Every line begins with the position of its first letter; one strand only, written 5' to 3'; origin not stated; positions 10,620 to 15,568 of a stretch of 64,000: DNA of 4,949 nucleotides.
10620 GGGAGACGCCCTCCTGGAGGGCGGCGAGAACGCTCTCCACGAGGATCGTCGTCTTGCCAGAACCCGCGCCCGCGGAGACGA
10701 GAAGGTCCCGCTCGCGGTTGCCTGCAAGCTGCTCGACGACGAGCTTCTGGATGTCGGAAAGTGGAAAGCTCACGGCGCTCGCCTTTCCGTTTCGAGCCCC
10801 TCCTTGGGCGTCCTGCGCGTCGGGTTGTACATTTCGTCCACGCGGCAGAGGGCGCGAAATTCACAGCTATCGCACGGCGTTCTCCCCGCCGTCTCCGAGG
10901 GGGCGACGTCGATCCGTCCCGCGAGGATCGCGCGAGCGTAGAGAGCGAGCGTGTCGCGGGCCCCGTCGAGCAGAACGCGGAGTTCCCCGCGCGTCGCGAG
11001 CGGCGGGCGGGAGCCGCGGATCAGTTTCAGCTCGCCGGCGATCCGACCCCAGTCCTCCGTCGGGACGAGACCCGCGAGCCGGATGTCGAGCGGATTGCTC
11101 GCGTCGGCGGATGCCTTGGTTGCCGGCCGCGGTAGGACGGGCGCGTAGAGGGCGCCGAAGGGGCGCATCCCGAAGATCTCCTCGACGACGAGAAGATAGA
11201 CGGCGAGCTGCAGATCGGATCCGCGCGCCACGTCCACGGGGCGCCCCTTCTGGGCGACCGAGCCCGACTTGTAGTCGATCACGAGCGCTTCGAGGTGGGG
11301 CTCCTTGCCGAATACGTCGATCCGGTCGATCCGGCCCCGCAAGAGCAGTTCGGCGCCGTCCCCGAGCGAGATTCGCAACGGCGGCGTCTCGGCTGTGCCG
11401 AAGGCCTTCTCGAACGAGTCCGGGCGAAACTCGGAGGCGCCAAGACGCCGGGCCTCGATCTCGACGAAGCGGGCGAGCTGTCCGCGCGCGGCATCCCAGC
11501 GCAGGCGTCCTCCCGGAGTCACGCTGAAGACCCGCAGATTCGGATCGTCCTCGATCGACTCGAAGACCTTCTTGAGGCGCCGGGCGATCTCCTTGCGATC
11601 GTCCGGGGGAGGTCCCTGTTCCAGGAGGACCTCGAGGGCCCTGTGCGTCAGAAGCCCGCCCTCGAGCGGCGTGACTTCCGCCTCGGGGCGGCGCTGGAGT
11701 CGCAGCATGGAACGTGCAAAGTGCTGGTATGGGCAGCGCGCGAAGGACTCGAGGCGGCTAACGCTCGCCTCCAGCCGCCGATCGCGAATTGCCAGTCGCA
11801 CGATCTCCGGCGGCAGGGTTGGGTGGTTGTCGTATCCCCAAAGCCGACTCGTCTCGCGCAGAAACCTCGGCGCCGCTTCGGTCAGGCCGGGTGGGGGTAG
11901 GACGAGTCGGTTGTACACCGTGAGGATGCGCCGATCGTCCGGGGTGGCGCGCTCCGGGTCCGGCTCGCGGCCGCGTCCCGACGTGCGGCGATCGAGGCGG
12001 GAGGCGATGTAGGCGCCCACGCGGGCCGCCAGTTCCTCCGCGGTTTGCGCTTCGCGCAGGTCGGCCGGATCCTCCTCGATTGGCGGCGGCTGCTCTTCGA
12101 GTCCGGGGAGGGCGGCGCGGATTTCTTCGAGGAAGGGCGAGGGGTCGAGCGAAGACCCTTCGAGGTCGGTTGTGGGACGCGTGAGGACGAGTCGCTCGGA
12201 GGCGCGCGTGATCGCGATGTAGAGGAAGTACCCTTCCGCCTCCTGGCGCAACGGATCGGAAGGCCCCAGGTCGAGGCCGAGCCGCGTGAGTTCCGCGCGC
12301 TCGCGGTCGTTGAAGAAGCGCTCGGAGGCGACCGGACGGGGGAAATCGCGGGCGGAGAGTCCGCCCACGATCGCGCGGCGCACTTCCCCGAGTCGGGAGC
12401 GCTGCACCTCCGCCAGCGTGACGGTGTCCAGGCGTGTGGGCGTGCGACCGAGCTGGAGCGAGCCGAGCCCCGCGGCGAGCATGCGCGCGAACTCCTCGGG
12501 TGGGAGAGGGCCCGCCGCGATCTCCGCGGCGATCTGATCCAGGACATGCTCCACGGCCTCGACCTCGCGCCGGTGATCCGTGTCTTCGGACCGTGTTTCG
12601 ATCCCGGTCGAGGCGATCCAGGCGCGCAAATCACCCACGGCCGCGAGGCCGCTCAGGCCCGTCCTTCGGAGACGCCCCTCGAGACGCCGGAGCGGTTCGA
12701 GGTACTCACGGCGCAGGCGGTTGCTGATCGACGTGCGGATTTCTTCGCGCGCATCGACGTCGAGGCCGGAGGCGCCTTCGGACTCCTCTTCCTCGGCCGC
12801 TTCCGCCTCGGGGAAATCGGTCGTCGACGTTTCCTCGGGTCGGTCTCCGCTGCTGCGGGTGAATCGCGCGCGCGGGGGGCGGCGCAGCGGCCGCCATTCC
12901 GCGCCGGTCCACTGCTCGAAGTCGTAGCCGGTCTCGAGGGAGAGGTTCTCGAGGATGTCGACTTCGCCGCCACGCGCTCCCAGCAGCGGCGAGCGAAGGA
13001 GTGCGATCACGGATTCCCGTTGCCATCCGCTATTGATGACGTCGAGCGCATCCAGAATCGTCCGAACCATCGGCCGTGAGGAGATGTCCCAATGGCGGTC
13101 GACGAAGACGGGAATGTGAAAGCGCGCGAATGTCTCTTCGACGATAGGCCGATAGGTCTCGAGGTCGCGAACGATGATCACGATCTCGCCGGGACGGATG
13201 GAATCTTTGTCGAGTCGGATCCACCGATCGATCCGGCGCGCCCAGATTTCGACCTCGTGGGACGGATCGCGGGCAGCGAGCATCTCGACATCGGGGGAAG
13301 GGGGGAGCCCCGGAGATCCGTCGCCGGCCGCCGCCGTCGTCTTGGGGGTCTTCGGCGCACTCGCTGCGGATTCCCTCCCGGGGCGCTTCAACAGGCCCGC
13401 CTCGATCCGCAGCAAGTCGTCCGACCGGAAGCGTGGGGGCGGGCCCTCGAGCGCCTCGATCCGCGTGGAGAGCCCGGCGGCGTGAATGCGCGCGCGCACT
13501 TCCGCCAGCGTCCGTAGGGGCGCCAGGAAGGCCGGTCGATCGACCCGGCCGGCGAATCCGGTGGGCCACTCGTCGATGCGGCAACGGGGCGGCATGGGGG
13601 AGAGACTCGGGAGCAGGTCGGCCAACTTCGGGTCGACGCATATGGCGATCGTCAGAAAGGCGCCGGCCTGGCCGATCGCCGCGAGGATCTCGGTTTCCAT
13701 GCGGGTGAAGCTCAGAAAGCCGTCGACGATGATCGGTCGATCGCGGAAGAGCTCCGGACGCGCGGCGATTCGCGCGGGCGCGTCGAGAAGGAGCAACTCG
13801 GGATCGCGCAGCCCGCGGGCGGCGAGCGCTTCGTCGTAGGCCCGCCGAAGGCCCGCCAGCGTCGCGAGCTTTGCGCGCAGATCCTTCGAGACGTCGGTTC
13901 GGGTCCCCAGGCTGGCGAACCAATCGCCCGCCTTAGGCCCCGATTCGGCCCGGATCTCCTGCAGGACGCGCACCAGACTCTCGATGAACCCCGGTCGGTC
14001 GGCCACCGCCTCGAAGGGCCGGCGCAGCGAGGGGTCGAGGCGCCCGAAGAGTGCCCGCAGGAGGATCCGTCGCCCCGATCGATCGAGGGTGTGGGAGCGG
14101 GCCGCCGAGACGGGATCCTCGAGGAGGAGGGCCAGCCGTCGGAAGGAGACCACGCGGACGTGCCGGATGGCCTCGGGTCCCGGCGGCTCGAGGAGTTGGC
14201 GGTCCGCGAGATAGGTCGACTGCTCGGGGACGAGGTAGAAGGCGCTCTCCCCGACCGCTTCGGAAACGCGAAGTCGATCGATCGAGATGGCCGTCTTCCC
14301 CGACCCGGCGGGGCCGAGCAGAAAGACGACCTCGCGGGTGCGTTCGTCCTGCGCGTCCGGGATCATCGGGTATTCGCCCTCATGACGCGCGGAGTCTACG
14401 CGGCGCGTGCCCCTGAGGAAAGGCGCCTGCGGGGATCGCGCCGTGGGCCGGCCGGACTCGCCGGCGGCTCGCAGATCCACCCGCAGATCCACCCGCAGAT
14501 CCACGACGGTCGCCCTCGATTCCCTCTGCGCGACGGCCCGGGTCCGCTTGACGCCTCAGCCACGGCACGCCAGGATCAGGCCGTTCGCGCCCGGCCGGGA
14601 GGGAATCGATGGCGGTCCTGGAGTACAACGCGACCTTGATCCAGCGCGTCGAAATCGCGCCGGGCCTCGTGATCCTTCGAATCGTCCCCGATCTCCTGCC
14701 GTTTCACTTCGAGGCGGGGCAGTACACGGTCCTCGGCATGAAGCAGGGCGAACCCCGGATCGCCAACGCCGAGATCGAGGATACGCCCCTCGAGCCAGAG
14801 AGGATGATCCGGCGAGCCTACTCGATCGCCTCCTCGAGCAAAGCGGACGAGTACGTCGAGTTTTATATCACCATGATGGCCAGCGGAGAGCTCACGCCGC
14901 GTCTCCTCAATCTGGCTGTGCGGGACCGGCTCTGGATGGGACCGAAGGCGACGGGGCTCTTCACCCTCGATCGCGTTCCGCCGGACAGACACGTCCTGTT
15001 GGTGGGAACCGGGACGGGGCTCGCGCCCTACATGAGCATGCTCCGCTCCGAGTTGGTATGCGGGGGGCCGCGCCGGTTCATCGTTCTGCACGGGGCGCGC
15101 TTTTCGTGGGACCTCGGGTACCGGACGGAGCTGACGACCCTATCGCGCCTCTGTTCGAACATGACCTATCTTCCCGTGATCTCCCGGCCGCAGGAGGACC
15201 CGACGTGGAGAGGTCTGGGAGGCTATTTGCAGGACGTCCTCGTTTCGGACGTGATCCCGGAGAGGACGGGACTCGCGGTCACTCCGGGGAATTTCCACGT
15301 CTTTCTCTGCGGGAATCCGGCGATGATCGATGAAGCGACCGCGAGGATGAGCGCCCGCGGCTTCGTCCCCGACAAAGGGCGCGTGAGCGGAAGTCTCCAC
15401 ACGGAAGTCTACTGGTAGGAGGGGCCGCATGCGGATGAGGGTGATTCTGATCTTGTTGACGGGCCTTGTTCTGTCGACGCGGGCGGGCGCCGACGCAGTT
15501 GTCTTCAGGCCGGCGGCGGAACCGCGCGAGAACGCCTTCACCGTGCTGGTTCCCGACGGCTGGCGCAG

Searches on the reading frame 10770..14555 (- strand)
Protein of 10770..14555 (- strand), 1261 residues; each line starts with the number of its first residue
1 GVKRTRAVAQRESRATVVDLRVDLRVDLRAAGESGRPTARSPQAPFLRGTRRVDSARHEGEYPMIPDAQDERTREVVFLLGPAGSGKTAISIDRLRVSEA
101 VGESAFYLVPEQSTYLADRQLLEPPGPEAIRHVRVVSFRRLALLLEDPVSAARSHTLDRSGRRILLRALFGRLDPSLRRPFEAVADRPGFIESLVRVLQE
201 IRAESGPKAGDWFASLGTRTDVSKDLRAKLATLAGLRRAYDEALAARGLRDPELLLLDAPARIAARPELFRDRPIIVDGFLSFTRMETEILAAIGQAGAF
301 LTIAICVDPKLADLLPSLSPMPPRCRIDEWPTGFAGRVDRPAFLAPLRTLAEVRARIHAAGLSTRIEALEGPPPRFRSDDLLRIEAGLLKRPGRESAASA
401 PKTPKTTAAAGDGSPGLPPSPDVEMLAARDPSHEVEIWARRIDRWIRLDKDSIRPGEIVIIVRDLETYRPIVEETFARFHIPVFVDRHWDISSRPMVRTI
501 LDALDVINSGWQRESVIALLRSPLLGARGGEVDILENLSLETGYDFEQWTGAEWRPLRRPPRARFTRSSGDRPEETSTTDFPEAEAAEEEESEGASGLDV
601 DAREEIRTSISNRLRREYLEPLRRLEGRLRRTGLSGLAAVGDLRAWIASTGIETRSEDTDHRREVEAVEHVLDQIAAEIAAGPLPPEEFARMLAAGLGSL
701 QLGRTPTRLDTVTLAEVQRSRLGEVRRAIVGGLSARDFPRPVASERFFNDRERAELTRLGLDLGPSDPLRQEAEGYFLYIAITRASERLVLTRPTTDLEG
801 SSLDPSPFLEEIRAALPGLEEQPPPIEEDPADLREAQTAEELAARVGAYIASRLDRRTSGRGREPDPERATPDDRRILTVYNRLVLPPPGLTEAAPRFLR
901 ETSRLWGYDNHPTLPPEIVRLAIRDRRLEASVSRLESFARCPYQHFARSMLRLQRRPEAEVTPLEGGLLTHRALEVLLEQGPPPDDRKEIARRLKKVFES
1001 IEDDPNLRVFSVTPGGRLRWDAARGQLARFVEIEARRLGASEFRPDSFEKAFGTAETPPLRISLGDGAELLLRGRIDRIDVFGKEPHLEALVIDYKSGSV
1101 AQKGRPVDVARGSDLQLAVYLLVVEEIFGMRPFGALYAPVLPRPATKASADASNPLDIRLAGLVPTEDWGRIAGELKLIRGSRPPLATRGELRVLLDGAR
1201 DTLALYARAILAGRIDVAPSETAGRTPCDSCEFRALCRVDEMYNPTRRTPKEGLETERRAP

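Call 40: search_protein_families(library=pfam, proteins=[window:10770-14555:-], max_evalue=0.0001)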
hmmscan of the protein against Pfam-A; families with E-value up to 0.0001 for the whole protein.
window:10770-14555:- (1261 aa): 2 families
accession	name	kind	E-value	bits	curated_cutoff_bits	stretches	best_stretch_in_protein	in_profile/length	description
PF12705.13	PDDEXK_1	-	9.5e-36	124.4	22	1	930-1238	2-247/247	PD-(D/E)XK nuclease superfamily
PF21445.3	ADDB_N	-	1.5e-31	110.1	26.6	1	78-310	1-236/290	ADDB, N-terminal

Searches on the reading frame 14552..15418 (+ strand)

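Call 40: search_protein_families(library=pfam, proteins=[window:14552-15418:+], max_evalue=0.0001)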
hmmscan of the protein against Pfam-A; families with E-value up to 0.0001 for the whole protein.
window:14552-15418:+ (288 aa): 1 family
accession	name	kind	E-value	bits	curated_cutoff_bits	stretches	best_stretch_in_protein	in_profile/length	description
PF00175.26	NAD_binding_1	-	4.7e-15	56.6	22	1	150-262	1-107/109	Oxidoreductase NAD-binding domain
